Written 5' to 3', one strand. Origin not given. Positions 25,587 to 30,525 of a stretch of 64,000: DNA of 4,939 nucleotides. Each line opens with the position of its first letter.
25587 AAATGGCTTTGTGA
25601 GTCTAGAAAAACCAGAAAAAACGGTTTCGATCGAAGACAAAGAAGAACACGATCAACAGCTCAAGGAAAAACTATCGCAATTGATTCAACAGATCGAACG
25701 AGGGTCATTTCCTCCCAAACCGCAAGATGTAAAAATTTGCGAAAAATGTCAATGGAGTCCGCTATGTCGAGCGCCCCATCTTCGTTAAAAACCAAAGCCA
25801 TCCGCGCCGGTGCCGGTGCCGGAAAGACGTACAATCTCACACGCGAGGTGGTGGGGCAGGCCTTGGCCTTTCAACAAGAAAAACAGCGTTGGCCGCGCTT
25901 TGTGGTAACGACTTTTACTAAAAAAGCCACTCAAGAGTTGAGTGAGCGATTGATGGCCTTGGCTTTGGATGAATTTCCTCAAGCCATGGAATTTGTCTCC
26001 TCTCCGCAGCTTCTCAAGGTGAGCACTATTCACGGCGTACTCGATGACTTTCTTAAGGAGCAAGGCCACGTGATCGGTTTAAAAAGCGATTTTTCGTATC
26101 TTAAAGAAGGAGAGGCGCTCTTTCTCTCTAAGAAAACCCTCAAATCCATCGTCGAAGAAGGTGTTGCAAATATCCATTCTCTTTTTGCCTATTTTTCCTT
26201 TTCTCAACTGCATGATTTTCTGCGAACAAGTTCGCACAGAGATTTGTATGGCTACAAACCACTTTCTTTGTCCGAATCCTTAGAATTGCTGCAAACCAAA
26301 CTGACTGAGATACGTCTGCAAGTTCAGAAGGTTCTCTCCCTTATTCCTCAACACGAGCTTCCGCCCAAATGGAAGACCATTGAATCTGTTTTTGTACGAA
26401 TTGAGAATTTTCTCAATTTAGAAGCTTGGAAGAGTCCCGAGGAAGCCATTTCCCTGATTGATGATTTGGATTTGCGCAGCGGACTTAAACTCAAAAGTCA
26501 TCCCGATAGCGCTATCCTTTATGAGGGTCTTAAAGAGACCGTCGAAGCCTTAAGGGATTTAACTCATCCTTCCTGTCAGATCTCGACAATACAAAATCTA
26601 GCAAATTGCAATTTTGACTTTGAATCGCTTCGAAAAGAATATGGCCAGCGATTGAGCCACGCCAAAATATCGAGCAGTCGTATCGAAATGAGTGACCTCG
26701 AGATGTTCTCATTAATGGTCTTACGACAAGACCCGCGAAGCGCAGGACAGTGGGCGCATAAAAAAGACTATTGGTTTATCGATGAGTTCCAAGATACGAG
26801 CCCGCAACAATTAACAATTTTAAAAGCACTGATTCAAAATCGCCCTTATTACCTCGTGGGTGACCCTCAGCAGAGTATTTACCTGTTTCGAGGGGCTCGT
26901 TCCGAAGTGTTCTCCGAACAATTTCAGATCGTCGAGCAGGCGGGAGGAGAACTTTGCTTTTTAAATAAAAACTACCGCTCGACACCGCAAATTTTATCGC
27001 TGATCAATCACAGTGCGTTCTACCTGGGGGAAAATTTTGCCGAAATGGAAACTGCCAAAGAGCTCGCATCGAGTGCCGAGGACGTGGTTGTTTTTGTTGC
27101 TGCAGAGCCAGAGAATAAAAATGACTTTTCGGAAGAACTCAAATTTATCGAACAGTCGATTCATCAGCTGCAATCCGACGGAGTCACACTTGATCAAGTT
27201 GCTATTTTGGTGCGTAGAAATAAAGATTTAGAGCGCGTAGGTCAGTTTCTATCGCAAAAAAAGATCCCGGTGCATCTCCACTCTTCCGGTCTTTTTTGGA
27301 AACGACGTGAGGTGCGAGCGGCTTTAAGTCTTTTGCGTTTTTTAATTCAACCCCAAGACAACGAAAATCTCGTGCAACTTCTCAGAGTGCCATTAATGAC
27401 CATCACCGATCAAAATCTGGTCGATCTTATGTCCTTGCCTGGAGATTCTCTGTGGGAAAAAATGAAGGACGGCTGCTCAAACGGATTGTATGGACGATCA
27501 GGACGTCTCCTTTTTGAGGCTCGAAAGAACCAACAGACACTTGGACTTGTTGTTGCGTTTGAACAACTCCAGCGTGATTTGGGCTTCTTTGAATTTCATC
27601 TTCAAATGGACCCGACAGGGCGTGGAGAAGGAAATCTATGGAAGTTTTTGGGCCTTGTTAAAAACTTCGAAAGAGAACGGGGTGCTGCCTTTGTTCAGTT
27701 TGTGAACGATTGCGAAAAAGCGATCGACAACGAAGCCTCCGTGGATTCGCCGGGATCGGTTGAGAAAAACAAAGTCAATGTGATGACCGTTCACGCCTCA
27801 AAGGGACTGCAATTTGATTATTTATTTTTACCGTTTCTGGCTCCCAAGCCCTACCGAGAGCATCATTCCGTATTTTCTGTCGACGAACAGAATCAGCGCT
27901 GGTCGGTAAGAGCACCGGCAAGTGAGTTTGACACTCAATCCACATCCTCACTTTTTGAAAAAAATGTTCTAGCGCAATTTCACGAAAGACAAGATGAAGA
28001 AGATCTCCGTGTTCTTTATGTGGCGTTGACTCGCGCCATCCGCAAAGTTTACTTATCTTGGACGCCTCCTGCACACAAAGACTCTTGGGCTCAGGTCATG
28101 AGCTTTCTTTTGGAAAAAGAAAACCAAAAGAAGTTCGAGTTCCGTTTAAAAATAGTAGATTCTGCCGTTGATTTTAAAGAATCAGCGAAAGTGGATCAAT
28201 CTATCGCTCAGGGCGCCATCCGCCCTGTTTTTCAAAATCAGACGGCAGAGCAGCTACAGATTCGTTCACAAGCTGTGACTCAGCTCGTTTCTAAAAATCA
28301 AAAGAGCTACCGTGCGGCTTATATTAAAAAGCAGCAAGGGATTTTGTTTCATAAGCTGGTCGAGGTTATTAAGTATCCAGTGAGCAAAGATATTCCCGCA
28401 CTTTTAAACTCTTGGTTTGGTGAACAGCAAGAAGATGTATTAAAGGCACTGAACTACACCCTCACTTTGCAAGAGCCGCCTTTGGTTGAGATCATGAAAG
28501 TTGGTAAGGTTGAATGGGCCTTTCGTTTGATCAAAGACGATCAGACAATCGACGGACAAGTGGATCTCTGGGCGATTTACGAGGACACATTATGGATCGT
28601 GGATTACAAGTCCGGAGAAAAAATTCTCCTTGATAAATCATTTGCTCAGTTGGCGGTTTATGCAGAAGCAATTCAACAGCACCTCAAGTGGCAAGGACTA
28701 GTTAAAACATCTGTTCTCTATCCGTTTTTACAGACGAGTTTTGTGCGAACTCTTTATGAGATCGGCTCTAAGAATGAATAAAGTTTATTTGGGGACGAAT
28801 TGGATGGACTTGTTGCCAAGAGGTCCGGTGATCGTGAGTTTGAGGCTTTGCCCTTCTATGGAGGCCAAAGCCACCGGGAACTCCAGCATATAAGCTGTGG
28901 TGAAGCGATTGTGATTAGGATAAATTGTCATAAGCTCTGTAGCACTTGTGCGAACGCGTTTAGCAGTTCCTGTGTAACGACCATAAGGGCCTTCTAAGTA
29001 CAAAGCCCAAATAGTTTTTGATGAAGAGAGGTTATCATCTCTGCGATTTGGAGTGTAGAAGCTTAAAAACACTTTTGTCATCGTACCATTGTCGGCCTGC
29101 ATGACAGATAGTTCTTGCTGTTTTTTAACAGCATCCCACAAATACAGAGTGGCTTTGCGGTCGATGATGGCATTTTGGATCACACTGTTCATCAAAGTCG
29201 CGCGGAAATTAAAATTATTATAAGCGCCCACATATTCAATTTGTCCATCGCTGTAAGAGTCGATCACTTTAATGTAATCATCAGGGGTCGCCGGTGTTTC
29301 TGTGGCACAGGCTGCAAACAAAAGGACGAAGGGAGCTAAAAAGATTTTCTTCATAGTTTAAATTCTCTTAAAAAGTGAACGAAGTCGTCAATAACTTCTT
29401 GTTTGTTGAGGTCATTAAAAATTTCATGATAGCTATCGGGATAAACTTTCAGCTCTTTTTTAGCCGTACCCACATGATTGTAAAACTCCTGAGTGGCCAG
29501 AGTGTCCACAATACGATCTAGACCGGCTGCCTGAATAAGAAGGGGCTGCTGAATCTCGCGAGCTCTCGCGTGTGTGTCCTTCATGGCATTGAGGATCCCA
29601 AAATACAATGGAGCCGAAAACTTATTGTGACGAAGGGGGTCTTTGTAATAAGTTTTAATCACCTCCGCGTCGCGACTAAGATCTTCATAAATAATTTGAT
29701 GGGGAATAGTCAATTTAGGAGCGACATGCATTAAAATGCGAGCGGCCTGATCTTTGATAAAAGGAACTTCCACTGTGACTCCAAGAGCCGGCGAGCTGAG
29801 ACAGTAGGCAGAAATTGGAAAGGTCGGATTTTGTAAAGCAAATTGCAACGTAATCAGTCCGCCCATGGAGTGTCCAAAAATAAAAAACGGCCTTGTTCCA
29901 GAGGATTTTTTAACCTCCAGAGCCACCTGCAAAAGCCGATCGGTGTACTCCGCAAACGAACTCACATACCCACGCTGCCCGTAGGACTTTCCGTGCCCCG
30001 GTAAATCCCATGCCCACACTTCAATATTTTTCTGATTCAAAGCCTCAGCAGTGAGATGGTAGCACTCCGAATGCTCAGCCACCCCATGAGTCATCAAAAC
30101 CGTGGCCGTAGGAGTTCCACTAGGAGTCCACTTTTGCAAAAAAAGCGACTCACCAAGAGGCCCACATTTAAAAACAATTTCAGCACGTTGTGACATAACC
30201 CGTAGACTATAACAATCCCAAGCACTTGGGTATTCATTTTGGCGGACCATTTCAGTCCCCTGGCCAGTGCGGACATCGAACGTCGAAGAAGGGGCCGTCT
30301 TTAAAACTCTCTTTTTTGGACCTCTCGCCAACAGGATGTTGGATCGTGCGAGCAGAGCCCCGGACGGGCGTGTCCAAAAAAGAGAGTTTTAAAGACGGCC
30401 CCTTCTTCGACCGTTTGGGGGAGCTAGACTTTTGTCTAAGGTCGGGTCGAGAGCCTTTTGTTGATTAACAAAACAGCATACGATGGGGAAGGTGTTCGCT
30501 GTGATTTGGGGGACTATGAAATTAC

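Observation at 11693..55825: Seven very long palindromes in 64 kb, five of them sequence-unique here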

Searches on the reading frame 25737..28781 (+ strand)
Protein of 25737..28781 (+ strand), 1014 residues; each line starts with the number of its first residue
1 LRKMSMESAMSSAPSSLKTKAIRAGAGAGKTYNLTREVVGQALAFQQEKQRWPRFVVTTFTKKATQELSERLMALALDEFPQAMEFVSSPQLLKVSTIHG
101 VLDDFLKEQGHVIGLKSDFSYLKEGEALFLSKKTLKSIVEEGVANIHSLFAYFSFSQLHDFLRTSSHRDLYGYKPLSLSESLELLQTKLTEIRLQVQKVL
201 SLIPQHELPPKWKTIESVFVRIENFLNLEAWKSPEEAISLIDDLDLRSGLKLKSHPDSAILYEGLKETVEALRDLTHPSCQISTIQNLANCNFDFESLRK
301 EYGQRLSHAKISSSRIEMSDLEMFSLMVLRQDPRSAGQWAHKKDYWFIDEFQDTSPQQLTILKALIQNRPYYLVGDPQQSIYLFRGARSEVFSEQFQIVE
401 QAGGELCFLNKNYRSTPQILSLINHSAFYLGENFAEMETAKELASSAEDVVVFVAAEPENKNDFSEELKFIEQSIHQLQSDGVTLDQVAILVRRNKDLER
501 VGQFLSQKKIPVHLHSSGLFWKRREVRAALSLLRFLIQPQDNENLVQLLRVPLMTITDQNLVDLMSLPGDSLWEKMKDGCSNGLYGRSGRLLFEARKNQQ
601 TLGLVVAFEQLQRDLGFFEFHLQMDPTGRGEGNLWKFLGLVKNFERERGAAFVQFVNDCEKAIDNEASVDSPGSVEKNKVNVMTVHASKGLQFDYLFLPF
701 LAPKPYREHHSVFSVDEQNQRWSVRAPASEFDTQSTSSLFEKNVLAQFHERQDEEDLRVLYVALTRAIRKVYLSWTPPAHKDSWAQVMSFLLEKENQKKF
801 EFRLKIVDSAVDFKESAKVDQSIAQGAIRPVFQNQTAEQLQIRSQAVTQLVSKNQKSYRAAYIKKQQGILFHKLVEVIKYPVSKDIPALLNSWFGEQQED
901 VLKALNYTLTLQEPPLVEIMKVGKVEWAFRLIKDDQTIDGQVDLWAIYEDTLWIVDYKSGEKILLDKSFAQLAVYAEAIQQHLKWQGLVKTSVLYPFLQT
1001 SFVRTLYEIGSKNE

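Call 10: search_protein_families(library=ncbifam, proteins=[window:25737-28781:+])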
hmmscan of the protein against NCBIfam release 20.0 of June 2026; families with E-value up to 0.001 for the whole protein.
window:25737-28781:+ (1014 aa): 15 families
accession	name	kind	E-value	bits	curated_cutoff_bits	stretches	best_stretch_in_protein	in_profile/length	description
TIGR00609.1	recB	equivalog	1.8e-50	172.1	696.05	2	346-851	375-893/1175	exodeoxyribonuclease V subunit beta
NF010485.0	PRK13909.1-2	equivalog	1.4e-49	169.1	650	3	93-554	98-544/909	RecB-like helicase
TIGR02785.1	addA_Gpos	equivalog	1e-47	162.7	707.65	3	479-858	570-966/1234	helicase-exonuclease AddAB subunit AddA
TIGR01073.1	pcrA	equivalog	1.9e-47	162.1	911.2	2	301-699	172-568/725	DNA helicase PcrA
TIGR01074.1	rep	equivalog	1.6e-44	152.3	951.45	2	274-566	144-422/668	DNA helicase Rep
NF010487.0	PRK13909.1-4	equivalog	6.5e-43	147.1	759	3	346-537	331-527/924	RecB-like helicase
TIGR01075.1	uvrD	equivalog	7.3e-39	133.6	1144.45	2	324-698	190-567/715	DNA helicase II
NF008743.0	PRK11773.1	equivalog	1.7e-37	129.2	965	2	316-698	187-572/720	DNA helicase II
TIGR02784.1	addA_alphas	equivalog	1.4e-36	126.3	860.75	2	483-981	581-1116/1138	double-strand break repair helicase AddA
NF008172.0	PRK10919.1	equivalog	3.7e-32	111.3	1168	2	306-561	172-418/673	DNA helicase Rep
NF010486.0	PRK13909.1-3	equivalog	1.2e-23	83.1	1109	1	346-538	334-536/921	RecB-like helicase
NF008128.0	PRK10876.1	equivalog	5.9e-23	80.5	1697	2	347-425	382-459/1181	exodeoxyribonuclease V subunit beta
NF008276.0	PRK11054.1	equivalog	9.2e-19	67.4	543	1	337-424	425-513/684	DNA helicase IV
NF010484.0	PRK13909.1-1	equivalog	2.1e-12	45.7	1074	1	345-507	347-517/945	RecB-like helicase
NF041464.1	HelD_BACSU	equivalog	1.2e-10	40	419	1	344-514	548-701/779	RNA polymerase recycling motor HelD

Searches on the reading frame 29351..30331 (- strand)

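Call 9: search_protein_families(library=ncbifam, proteins=[window:29351-30331:-])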
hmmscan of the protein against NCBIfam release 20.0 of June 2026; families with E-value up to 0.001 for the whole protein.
window:29351-30331:- (326 aa): 17 families
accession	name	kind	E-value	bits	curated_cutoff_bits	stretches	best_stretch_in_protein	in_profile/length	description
NF052543.1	PhlpBipLPA4030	equivalog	1.5e-19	70.3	450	1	41-323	34-309/312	phospholipase BipL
NF011457.0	PRK14875.1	equivalog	1.3e-14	53.9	307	1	67-195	123-246/372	acetoin dehydrogenase dihydrolipoyllysine-residue acetyltransferase subunit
TIGR03695.1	menH_SHCHC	equivalog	7.6e-13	48.5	208.55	1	76-187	3-110/252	2-succinyl-6-hydroxy-2,4-cyclohexadiene-1-carboxylate synthase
NF008019.0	PRK10749.1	equivalog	1.5e-11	43.9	362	1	81-192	60-175/335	lysophospholipase L2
NF050089.1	i_nPHAscl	equivalog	2.2e-11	43.4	300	1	73-170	16-107/288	intracellular short-chain-length polyhydroxyalkanoate depolymerase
NF051488.1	bifunc_PcaDC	exception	3.3e-10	39.7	390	1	75-174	12-105/375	bifunctional 3-oxoadipate enol-lactonase/4-carboxymuconolactone decarboxylase PcaDC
TIGR01607.1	PST-A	paralog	2.4e-08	33.5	218.25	0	198-320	207-329/332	Plasmodium subtelomeric family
TIGR01738.1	bioH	equivalog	1.6e-07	31.2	206.95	1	76-170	5-88/245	pimeloyl-ACP methyl ester esterase BioH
TIGR01250.1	pro_imino_pep_2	subfamily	3.3e-07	30.2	167.65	1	73-169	23-118/288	proline iminopeptidase-family hydrolase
TIGR03056.1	bchO_mg_che_rel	equivalog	4.3e-07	29.2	172.55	1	70-172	25-120/278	alpha/beta fold hydrolase BchO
NF051487.1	bifunc_PcaCD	exception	5.7e-07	29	430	1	71-179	168-269/413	bifunctional 4-carboxymuconolactone decarboxylase/3-oxoadipate enol-lactonase PcaCD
NF008340.0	PRK11126.1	equivalog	1.1e-06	28.1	261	1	75-170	14-101/255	2-succinyl-6-hydroxy-2,4-cyclohexadiene-1-carboxylate synthase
TIGR03611.1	RutD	equivalog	1.4e-06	27.8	238.5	1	75-170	13-103/258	pyrimidine utilization protein D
NF045948.1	ProImpepThrmp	equivalog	8.8e-06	25.4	500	1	76-167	26-115/291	proline iminopeptidase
NF047920.1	lactonase_UilS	equivalog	0.0001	22.2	400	0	255-321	214-281/285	UilS family quorum-quenching N-acyl-homoserine lactonase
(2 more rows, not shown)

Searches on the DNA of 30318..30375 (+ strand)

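Call 59: build_rna_model(alignment_id=A2)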
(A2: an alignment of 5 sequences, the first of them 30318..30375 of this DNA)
Model R1 built from alignment A2 (5 sequences, 65 columns); structure: RNAalifold consensus.
model positions 59; base pairs 12; branch points 1; effective number of sequences 5; information 0.893 bits per position. Calibrated on 0.2 Mb of random sequence (short: E-values are rough).
structure used (alignment columns):
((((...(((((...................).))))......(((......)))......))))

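Call 60: search_with_rna_model(model_id=R1, sources=[window, L002, L004, L007, L008, L009, L010, L011, L012, L013, L014, L015, L016, L017, L018, L019, L020, L021, L022, L023, L024, L025, L026, L027, L056, L058, L059, L060, L061], max_evalue=10, show_alignments=0)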
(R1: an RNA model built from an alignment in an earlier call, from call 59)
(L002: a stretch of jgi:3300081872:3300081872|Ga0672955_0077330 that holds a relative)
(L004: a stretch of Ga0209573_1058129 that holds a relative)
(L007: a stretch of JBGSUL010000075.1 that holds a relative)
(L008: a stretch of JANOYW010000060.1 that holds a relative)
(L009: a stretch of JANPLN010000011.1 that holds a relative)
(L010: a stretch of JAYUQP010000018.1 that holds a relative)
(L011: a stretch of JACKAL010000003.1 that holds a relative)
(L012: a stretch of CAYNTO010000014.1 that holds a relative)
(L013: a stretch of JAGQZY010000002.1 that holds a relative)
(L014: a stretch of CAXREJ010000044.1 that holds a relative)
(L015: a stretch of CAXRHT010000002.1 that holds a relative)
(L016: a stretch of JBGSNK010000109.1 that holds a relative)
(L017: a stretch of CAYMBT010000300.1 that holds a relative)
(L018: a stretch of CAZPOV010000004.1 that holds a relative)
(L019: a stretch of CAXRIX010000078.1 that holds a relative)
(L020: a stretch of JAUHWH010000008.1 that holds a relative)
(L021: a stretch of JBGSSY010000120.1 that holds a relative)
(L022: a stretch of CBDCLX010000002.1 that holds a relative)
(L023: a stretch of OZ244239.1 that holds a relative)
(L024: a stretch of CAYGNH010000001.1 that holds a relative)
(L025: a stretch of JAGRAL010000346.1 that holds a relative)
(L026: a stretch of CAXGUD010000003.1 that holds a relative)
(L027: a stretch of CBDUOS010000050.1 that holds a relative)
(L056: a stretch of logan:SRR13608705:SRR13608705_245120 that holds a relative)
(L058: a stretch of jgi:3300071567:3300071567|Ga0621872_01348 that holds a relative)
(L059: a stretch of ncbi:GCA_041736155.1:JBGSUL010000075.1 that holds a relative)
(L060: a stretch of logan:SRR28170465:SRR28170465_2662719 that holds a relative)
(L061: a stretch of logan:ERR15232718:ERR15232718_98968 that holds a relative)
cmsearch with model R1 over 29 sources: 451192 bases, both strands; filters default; matches with E-value up to 10: 6.
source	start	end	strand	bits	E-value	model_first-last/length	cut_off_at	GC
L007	7737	7792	-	66.7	2.7e-15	1-59/59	no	0.61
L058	19807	19867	+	63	3e-14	1-59/59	no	0.64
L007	7908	7961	+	62.1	5.2e-14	1-59/59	no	0.61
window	30318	30375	+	61.4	8.1e-14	1-59/59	no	0.67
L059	19555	19618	-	53.1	1.6e-11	1-59/59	no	0.64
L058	19726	19798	-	14.4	0.84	1-59/59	no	0.66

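Call 76: search_with_rna_model(model_id=R1, sources=[L062, L063, L064, L065, L066], max_evalue=10, show_alignments=4)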
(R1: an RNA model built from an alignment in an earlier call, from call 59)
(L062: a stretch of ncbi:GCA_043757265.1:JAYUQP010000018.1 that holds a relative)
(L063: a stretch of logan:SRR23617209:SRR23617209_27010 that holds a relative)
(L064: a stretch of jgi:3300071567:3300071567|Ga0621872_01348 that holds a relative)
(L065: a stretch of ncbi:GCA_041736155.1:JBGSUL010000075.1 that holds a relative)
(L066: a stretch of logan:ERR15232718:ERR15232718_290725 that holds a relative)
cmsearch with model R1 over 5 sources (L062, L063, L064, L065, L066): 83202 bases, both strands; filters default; matches with E-value up to 10: 2.
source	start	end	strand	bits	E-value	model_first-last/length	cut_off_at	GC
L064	16580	16645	+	18.2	0.014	1-59/59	no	0.58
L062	3010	3022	-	8.6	6.2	1-59/59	no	0.69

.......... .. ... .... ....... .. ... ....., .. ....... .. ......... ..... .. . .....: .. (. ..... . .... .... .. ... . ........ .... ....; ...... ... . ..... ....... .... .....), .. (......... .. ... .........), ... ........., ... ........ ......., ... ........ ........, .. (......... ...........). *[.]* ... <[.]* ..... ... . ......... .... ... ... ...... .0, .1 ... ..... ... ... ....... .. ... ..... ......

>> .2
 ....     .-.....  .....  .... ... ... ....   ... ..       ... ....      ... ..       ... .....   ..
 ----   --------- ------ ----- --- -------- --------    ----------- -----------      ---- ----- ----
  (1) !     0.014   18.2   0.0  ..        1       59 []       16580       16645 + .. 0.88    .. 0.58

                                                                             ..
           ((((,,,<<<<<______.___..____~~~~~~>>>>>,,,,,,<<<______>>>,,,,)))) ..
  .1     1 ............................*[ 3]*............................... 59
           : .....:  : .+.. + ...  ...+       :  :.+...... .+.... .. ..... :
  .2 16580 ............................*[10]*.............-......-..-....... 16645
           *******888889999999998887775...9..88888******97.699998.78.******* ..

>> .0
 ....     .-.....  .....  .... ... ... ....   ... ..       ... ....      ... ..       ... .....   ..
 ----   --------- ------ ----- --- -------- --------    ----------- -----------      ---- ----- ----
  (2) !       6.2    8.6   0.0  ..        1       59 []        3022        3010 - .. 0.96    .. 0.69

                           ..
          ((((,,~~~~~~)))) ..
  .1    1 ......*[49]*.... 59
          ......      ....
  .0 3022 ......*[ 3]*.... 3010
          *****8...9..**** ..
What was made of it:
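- Cores are few: 5 strong hits in 450 kb (call 60) and one weak hit in a further 83 kb (call 76).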
